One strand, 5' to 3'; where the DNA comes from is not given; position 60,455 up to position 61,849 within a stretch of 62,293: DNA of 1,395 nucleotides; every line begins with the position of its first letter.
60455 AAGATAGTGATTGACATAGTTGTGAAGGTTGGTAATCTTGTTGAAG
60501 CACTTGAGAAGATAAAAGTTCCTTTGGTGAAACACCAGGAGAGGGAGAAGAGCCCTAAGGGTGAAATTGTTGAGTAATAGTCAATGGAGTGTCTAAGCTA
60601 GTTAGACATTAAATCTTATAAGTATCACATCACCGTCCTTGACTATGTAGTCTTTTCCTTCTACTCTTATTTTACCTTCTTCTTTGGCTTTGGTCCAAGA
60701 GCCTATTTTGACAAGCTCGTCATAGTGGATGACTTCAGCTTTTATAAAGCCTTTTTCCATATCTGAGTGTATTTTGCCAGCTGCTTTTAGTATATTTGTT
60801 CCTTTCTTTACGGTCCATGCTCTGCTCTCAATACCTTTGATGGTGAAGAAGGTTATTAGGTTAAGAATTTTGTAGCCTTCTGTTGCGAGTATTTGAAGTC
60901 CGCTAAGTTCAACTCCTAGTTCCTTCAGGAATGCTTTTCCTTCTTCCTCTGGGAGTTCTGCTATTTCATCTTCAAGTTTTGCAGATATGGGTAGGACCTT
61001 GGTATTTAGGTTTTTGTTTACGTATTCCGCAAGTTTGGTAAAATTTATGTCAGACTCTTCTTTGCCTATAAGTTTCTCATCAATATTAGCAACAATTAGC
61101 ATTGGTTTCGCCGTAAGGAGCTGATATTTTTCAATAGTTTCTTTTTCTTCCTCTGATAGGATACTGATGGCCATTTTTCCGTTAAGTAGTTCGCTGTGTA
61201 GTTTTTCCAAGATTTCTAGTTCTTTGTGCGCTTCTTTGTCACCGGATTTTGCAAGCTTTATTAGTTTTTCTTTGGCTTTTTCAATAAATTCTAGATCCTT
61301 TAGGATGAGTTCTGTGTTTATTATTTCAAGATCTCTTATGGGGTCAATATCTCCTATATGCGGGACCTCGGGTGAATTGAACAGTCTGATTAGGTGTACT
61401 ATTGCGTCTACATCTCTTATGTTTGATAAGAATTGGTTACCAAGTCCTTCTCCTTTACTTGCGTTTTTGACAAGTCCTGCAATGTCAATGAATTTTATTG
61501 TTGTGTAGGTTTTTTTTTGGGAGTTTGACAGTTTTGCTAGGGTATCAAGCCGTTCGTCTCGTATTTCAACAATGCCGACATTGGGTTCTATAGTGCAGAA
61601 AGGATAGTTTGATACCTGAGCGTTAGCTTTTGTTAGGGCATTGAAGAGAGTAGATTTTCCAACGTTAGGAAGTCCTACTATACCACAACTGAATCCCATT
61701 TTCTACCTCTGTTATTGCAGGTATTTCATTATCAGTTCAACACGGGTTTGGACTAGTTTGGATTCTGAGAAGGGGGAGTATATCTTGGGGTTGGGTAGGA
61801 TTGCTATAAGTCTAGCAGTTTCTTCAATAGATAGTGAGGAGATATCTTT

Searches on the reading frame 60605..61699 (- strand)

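Call 37: search_protein_families(library=pfam, proteins=[window:60605-61699:-], max_evalue=0.00001)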
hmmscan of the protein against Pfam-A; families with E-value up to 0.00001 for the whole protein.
window:60605-61699:- (365 aa): 3 families
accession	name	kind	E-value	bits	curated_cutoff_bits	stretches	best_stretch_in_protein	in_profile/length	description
PF06071.19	YchF-GTPase_C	-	1.9e-35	121.3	27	1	281-364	1-84/84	Protein of unknown function (DUF933)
PF01926.29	MMR_HSR1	-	3.4e-25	88.8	21.9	1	5-107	2-85/113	50S ribosome-binding GTPase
PF02421.24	FeoB_N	-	3.9e-13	49.6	27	1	6-51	4-49/156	Ferrous iron transport protein B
